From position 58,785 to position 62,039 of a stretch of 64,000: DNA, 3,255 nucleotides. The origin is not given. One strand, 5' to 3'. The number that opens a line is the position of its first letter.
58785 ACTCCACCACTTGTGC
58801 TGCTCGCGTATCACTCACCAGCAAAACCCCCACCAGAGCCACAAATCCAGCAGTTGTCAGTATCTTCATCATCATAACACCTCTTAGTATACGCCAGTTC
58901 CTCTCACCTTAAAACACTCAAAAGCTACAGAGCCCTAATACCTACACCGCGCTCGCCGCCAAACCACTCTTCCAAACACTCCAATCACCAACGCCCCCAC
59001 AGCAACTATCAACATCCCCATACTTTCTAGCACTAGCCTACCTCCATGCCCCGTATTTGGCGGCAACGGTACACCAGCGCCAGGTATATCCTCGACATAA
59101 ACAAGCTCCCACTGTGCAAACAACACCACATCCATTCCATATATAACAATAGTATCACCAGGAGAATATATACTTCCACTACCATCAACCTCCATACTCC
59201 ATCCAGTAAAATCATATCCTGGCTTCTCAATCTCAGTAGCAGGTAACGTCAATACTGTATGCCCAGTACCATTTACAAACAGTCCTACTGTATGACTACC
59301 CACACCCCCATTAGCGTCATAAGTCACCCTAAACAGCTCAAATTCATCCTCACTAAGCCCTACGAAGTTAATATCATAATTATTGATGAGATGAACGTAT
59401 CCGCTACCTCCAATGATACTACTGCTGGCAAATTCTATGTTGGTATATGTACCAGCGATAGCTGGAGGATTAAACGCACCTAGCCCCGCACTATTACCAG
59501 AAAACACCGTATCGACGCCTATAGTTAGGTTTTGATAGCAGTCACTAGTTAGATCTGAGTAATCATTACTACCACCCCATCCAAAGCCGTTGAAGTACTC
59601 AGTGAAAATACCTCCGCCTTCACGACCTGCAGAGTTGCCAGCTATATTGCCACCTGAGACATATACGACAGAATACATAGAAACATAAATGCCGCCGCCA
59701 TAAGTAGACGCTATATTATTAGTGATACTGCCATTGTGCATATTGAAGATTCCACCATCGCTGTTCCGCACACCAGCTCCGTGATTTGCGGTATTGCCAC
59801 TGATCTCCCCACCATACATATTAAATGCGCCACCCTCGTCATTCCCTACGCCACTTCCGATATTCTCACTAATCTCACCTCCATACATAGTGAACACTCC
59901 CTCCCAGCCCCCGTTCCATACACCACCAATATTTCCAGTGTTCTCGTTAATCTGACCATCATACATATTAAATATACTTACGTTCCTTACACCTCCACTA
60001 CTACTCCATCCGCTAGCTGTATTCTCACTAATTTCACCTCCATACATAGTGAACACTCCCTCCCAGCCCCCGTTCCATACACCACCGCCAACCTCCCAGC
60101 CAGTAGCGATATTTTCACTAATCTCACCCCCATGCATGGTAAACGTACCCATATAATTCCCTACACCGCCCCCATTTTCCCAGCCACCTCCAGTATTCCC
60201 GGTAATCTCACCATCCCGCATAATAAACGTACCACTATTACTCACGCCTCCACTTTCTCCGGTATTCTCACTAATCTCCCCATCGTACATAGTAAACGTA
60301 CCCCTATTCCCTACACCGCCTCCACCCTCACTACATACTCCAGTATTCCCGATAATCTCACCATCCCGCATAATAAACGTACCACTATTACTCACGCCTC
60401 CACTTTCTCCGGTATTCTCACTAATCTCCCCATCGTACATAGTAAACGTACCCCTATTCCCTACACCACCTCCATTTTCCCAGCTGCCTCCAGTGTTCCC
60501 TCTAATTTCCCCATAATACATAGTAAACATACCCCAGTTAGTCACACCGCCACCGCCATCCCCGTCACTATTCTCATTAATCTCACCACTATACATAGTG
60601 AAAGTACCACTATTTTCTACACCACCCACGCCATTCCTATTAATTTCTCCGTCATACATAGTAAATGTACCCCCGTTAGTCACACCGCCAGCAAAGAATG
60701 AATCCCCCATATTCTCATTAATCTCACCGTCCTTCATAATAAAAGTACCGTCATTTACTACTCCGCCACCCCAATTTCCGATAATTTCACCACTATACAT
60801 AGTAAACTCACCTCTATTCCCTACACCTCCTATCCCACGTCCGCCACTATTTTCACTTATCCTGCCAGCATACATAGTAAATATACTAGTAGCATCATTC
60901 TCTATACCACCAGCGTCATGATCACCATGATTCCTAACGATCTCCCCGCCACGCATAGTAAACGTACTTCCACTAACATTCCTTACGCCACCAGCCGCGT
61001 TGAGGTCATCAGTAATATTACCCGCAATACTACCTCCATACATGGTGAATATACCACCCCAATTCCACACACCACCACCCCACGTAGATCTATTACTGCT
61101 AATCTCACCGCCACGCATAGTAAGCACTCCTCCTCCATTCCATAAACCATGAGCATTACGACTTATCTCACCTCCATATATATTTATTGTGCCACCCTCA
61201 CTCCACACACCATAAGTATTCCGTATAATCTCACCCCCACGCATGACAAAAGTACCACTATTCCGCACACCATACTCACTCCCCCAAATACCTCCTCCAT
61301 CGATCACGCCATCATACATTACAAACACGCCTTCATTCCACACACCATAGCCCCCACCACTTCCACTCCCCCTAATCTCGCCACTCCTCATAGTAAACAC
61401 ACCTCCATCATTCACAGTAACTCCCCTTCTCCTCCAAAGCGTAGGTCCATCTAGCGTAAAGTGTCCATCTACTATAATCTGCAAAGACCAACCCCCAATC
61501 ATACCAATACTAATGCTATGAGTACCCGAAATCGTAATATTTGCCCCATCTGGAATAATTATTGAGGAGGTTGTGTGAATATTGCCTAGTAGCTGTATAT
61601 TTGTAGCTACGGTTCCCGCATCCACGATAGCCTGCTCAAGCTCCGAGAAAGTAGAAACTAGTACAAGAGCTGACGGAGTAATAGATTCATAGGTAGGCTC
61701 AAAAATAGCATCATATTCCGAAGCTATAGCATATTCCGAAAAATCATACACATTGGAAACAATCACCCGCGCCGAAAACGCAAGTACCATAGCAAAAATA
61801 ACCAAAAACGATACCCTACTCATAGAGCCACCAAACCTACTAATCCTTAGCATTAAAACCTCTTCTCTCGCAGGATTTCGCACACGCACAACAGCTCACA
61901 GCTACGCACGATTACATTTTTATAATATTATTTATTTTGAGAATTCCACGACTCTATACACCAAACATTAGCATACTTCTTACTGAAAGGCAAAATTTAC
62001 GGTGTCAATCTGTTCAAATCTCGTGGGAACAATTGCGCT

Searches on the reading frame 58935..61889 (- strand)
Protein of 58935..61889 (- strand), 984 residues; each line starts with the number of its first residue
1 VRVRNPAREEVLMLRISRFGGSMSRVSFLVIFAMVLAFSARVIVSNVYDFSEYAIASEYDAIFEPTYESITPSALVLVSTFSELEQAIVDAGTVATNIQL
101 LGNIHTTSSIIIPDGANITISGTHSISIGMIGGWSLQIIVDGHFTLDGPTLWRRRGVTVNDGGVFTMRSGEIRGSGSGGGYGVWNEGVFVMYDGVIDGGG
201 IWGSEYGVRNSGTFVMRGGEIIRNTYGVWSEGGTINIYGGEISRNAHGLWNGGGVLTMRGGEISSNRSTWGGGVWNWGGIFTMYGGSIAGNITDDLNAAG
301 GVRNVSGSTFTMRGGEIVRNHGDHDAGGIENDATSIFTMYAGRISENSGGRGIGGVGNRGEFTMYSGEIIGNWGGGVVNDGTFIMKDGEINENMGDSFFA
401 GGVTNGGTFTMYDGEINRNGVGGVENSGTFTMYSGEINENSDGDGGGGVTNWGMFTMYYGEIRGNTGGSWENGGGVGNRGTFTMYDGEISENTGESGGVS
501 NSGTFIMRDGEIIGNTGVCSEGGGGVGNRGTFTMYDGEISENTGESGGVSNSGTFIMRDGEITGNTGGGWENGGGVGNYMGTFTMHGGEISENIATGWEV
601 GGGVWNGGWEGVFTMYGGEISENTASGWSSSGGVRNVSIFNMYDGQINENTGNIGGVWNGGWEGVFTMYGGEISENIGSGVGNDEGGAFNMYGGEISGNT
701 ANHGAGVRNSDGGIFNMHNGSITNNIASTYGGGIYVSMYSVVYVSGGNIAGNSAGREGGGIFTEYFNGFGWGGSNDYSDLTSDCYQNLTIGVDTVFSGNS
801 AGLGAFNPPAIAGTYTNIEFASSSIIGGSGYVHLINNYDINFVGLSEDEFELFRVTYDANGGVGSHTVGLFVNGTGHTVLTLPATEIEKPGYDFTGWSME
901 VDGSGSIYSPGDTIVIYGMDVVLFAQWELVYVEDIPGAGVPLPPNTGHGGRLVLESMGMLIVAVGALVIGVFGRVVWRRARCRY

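Call 7: search_protein_families(library=pfam, proteins=[window:58935-61889:-])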
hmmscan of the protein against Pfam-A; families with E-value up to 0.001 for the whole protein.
window:58935-61889:- (984 aa): 1 family
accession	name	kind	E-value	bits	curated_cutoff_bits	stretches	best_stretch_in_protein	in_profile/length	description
PF09479.16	Flg_new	-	1.3e-07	32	27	1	853-926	1-65/65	Listeria-Bacteroides repeat domain (List_Bact_rpt)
